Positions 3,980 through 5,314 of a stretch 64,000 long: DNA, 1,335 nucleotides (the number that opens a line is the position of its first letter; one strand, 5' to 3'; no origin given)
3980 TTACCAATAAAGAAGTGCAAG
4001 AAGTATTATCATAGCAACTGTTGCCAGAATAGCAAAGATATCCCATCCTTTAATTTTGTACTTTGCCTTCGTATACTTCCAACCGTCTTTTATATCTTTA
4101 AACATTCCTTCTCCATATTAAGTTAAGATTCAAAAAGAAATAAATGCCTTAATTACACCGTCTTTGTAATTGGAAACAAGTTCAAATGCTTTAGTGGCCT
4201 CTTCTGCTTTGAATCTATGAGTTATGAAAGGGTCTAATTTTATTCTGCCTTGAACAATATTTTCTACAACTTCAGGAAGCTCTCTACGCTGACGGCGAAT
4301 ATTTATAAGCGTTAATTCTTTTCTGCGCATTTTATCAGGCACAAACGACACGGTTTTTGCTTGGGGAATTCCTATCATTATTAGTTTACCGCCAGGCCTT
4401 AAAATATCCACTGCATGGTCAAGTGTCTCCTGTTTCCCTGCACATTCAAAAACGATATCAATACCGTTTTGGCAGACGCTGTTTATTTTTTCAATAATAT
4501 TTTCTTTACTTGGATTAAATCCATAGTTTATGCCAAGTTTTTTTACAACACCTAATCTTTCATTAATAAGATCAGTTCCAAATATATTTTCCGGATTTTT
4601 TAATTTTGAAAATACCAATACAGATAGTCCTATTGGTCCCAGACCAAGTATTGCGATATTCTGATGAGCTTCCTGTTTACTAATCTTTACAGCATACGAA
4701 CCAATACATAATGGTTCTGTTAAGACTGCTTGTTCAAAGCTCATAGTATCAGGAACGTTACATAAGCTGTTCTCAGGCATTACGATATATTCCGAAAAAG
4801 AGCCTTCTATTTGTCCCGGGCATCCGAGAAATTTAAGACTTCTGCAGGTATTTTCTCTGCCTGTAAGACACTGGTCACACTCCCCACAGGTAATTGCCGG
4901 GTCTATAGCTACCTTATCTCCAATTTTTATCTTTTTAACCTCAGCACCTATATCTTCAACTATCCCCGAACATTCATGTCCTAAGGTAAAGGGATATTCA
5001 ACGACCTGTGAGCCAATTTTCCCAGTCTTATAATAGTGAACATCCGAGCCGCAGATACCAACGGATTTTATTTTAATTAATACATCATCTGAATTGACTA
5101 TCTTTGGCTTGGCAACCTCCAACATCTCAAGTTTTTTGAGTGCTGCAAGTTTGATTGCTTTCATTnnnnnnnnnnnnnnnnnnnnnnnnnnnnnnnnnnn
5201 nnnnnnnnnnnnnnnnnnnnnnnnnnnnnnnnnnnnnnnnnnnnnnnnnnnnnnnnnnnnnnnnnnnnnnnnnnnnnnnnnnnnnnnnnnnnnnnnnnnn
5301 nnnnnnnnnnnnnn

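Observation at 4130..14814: Eight-gene minus-strand operon resembling a RhaI/RhaEW-type rhamnose (6-deoxyhexose) utilisation locus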

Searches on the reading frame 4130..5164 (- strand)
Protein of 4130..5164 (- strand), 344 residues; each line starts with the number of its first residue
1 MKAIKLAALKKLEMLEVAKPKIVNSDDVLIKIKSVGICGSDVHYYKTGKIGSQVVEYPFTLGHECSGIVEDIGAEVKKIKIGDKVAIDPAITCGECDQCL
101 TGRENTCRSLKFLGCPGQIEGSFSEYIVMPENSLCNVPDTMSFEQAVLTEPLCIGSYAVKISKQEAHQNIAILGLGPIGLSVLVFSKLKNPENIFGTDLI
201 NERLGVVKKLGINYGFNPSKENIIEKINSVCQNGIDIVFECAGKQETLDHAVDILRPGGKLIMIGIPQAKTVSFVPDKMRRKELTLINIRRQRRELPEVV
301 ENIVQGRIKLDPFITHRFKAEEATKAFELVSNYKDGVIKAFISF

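Call 3: search_protein_families(library=pfam, proteins=[window:4130-5164:-], max_evalue=0.001)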
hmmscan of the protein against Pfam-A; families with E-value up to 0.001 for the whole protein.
window:4130-5164:- (344 aa): 4 families
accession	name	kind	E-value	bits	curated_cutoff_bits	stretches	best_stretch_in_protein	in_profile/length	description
PF08240.17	ADH_N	-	5.9e-33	113.7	23.5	1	25-139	2-104/104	Alcohol dehydrogenase GroES-like domain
PF00107.32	ADH_zinc_N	-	1.9e-21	76.8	31.8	1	177-303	1-127/129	Zinc-binding dehydrogenase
PF16912.11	Glu_dehyd_C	-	5.2e-12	46.1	34.9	1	145-341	3-208/211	Glucose dehydrogenase C-terminus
PF13602.12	ADH_zinc_N_2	-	6.1e-11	43.8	27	1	229-331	18-124/134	Zinc-binding dehydrogenase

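Call 4: search_protein_families(library=ncbifam, proteins=[window:4130-5164:-], max_evalue=0.001)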
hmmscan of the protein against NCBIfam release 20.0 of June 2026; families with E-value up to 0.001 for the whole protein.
window:4130-5164:- (344 aa): 23 families
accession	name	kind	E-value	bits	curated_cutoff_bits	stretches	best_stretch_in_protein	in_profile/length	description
TIGR00692.1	tdh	equivalog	1.6e-64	218.1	458.35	1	6-336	5-334/340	L-threonine 3-dehydrogenase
NF003808.0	PRK05396.1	equivalog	7.2e-63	212.5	380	1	1-335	1-333/341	L-threonine 3-dehydrogenase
NF007489.0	PRK10083.1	equivalog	1.9e-57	194.8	376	1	1-342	1-335/339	Zn-dependent oxidoreductase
NF041097.1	keto_inos_dh_IolM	equivalog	1.2e-55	188.8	450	1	11-336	39-383/389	scyllo-inosose 3-dehydrogenase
NF007375.0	PRK09880.1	equivalog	6.6e-53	179.7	469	1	23-335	25-334/344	L-idonate 5-dehydrogenase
NF007642.0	PRK10309.1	equivalog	8.2e-47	160.1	550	1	1-328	1-331/347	galactitol-1-phosphate 5-dehydrogenase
TIGR02818.1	adh_III_F_hyde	equivalog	8.3e-40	137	543.95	2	122-334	139-360/368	S-(hydroxymethyl)glutathione dehydrogenase/class III alcohol dehydrogenase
NF006940.0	PRK09422.1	equivalog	2.2e-36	125.5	344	1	1-271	1-266/338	alcohol dehydrogenase AdhP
TIGR03989.1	Rxyl_3153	subfamily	7.8e-36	124.1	440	2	12-108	16-106/370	NDMA-dependent alcohol dehydrogenase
TIGR03451.1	mycoS_dep_FDH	equivalog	2.9e-34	118.5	512.9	2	24-107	25-104/358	S-(hydroxymethyl)mycothiol dehydrogenase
NF010344.0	PRK13771.1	subfamily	3.9e-33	114.8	349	1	1-334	1-323/334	putative alcohol dehydrogenase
TIGR03201.1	dearomat_had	equivalog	9.6e-32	110.4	338.65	1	23-318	21-325/349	6-hydroxycyclohex-1-ene-1-carbonyl-CoA dehydrogenase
TIGR03366.1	HpnZ_proposed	hypoth_equivalog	2.5e-27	95.9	328.1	1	25-289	5-278/315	putative phosphonate catabolism associated alcohol dehydrogenase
NF041172.1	AcrlCoa_red_Thmprot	equivalog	4.7e-27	94.8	500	1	1-334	1-324/334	acryloyl-CoA reductase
NF047908.1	AldhRedAhr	equivalog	2.6e-21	75.9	470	1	8-268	12-263/335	NADPH-dependent aldehyde reductase Ahr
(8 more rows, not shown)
